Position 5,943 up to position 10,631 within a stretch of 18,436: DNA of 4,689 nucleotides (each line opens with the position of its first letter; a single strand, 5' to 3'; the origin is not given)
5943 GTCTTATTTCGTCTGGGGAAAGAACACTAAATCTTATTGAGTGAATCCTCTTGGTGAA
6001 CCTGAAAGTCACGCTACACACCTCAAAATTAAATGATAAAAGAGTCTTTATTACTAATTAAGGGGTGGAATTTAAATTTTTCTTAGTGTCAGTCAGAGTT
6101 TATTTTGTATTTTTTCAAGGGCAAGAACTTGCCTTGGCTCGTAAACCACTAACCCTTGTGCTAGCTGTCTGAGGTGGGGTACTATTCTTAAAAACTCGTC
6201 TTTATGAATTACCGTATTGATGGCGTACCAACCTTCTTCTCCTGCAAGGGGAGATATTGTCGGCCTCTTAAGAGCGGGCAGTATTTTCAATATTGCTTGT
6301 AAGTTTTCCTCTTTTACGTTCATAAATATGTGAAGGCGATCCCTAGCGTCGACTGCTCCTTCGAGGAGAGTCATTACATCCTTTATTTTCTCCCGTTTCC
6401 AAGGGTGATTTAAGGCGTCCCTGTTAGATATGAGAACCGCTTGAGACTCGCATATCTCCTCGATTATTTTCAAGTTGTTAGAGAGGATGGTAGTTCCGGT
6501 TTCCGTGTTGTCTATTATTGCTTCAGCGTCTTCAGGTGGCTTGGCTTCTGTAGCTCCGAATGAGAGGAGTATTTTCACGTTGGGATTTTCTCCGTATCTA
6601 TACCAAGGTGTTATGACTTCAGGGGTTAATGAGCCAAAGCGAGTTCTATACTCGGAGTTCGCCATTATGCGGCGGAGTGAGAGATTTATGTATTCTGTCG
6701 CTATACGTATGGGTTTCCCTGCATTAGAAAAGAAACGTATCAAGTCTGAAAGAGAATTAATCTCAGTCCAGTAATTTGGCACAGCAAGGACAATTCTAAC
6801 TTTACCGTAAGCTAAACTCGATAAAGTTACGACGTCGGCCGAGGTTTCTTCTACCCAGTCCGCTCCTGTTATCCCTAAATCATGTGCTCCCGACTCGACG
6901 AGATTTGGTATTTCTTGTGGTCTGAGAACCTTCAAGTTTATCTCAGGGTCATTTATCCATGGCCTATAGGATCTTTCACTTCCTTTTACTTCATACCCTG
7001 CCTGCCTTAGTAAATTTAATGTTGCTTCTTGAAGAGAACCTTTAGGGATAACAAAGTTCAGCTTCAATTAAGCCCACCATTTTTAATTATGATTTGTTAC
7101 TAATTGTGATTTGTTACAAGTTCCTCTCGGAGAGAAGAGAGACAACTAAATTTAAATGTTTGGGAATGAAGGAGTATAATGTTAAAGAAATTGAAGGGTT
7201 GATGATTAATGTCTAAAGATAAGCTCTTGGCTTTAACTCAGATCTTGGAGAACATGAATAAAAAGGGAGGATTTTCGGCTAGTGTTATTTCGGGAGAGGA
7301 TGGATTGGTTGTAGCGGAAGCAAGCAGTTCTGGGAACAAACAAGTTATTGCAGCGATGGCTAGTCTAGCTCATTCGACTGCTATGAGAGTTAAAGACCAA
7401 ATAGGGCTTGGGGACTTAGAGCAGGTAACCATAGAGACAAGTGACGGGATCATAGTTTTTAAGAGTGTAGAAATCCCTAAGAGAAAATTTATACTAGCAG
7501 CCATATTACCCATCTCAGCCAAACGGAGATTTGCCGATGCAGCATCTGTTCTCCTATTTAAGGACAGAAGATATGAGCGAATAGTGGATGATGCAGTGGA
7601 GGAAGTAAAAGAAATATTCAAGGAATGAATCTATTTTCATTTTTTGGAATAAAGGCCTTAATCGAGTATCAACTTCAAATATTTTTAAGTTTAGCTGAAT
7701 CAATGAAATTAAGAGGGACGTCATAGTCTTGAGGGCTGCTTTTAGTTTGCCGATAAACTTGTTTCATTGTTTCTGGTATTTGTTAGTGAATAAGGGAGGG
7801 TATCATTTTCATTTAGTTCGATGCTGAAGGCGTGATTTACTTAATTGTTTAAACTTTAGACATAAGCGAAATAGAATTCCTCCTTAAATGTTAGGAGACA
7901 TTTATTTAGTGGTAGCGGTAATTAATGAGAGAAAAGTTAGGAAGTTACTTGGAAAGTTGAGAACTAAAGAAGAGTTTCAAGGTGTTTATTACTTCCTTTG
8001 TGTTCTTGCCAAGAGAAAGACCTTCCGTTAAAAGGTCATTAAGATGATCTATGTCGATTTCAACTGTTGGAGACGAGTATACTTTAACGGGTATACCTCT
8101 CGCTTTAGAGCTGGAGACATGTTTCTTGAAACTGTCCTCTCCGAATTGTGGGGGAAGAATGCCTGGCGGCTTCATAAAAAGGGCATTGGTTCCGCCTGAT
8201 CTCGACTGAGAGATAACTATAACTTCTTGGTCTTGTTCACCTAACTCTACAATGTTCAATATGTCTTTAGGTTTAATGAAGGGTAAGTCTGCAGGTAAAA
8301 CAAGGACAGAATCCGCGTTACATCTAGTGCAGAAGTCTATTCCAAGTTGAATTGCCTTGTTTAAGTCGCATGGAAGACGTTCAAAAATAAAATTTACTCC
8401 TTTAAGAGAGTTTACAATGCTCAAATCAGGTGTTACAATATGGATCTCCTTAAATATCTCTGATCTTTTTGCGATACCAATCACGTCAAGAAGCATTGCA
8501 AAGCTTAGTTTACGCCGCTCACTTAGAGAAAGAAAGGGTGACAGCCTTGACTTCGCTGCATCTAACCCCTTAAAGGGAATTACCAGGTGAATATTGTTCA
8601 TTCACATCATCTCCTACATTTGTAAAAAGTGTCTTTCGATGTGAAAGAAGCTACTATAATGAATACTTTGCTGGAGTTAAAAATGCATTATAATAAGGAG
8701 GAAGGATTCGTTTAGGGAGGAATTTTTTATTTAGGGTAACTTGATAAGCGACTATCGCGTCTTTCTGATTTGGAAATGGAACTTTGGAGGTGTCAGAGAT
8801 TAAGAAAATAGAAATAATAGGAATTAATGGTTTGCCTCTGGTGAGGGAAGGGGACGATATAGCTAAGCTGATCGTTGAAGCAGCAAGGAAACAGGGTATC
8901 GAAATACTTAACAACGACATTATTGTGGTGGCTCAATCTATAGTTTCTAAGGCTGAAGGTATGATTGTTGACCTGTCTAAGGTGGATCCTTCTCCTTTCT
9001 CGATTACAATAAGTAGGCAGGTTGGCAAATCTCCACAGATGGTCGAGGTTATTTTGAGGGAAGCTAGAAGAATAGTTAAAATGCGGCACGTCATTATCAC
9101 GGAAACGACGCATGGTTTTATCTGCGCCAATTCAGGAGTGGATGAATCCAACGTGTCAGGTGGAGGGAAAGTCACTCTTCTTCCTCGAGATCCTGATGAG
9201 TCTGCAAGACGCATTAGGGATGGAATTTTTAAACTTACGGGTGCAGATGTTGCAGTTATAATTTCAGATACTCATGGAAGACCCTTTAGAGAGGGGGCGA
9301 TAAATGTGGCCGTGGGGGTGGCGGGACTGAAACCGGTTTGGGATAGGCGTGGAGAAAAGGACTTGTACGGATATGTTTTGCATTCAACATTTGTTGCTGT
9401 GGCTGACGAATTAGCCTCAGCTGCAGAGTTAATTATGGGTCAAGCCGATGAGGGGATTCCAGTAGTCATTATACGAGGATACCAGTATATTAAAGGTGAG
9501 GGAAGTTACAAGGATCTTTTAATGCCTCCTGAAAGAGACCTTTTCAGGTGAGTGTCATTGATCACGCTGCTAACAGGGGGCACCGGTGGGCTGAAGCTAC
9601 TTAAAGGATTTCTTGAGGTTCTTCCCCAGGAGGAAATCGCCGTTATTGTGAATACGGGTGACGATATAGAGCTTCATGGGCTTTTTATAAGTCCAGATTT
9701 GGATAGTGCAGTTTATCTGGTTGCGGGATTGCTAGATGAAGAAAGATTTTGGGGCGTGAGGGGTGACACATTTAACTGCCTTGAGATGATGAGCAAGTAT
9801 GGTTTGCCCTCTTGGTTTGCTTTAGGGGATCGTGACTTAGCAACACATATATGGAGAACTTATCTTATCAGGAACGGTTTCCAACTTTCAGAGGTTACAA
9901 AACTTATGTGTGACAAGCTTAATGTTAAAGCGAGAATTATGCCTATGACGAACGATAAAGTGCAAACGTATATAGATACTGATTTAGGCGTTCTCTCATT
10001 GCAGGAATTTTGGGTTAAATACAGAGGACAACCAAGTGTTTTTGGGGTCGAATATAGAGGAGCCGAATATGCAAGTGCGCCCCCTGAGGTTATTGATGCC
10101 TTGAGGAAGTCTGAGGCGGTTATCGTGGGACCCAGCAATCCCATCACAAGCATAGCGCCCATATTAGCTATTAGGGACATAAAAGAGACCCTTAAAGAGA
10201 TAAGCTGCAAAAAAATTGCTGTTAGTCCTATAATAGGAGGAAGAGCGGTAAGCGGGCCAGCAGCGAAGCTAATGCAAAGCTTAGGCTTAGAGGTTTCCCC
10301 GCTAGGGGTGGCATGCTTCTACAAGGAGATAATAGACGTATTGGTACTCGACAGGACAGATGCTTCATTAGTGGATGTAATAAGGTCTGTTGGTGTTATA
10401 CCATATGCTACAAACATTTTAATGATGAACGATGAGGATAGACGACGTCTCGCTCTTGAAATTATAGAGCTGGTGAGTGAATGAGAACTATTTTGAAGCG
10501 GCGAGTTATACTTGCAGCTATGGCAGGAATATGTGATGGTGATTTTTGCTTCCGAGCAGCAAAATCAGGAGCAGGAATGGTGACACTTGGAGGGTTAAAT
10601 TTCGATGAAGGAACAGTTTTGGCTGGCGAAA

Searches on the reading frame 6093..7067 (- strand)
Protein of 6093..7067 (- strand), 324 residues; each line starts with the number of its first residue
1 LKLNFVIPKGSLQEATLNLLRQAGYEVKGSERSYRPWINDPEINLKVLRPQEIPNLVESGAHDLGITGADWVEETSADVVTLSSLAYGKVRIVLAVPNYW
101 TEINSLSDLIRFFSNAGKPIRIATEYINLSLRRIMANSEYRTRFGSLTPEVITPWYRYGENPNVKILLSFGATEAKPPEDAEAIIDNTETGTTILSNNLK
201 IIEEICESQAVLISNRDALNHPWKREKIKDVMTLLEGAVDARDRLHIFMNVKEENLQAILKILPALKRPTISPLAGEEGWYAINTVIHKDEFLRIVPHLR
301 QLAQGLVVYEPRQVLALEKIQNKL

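Call 7: search_protein_families(library=pfam, proteins=[window:6093-7067:-], max_evalue=0.001)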
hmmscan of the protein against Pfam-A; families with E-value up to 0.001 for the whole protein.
window:6093-7067:- (324 aa): 2 families
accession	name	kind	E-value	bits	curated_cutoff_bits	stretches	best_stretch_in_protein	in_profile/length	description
PF01634.23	HisG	-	6e-38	130.7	25.5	1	49-236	1-157/158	ATP phosphoribosyltransferase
PF08029.16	HisG_C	-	5.3e-19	68.5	23.5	1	241-310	1-70/73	HisG, C-terminal domain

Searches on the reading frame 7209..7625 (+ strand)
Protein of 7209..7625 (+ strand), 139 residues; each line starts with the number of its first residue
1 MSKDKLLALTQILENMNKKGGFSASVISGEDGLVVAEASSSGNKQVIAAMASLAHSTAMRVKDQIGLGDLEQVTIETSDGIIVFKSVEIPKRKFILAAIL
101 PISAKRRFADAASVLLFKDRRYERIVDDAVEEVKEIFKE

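Call 7: search_protein_families(library=pfam, proteins=[window:7209-7625:+], max_evalue=0.001)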
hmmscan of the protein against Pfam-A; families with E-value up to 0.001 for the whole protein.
window:7209-7625:+ (139 aa): 1 family
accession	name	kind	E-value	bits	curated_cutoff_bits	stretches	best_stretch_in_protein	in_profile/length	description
PF03259.23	Robl_LC7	-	5.7e-09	36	23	1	12-86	5-80/91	Roadblock/LC7 domain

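Call 37: search_protein_families(library=pfam, proteins=[window:7209-7625:+], max_evalue=5)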
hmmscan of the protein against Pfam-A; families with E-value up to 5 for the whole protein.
window:7209-7625:+ (139 aa): 3 families
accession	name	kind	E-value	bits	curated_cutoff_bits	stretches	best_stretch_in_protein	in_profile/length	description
PF03259.23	Robl_LC7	-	5.7e-09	36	23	1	12-86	5-80/91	Roadblock/LC7 domain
PF16672.11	LAMTOR5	-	0.094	13.3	27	1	9-85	5-78/88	Ragulator complex protein LAMTOR5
PF07433.17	DUF1513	-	0.11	12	27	1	14-78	210-274/304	Protein of unknown function (DUF1513)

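Call 47: search_protein_families(library=ncbifam, proteins=[window:7209-7625:+], max_evalue=0.001)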
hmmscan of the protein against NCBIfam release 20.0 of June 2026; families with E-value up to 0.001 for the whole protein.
window:7209-7625:+ (139 aa): 0 families

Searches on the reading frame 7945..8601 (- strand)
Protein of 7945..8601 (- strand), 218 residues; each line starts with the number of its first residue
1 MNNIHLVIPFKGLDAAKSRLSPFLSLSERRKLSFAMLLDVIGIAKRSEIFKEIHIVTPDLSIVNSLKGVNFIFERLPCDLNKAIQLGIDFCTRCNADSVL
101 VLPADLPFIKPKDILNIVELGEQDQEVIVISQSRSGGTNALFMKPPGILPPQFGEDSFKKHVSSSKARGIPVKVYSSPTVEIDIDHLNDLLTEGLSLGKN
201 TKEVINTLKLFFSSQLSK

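Call 7: search_protein_families(library=pfam, proteins=[window:7945-8601:-], max_evalue=0.001)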
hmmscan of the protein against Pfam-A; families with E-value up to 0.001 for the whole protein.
window:7945-8601:- (218 aa): 2 families
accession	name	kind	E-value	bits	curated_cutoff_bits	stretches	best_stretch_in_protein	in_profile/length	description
PF01983.22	CofC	-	3.2e-34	118.5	22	1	5-202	2-192/217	Guanylyl transferase CofC like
PF12804.13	NTP_transf_3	-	9.4e-07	29.6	27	1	47-143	35-133/160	MobA-like NTP transferase domain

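Call 47: search_protein_families(library=ncbifam, proteins=[window:7945-8601:-], max_evalue=0.001)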
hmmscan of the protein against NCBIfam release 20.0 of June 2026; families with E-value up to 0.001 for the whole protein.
window:7945-8601:- (218 aa): 1 family
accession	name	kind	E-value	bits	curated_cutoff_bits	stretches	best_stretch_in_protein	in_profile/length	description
TIGR03552.1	F420_cofC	equivalog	3.4e-47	160.6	105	1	6-192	2-186/196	2-phospho-L-lactate guanylyltransferase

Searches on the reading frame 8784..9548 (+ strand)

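Call 7: search_protein_families(library=pfam, proteins=[window:8784-9548:+], max_evalue=0.001)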
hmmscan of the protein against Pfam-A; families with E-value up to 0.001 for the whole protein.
window:8784-9548:+ (255 aa): 1 family
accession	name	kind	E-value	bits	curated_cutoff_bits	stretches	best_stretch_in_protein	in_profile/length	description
PF01996.21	F420_ligase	-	2.4e-82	276.1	25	1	17-232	4-218/218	F420-0:Gamma-glutamyl ligase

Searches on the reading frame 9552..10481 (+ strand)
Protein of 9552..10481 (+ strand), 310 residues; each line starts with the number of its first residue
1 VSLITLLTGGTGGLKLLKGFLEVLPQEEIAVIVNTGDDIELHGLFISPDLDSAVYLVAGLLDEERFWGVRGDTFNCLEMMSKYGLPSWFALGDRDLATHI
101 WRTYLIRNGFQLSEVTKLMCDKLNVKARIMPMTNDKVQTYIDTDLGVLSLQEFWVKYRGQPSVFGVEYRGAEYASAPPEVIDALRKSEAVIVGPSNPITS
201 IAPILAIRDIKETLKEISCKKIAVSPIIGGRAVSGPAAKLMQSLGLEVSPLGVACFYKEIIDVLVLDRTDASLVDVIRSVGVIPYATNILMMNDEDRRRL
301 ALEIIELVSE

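Call 7: search_protein_families(library=pfam, proteins=[window:9552-10481:+], max_evalue=0.001)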
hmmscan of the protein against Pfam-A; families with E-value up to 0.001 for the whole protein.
window:9552-10481:+ (310 aa): 1 family
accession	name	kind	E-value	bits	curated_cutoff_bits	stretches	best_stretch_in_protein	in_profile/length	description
PF01933.23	CofD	-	5.7e-52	177.1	30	1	4-272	1-257/290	2-phospho-L-lactate transferase CofD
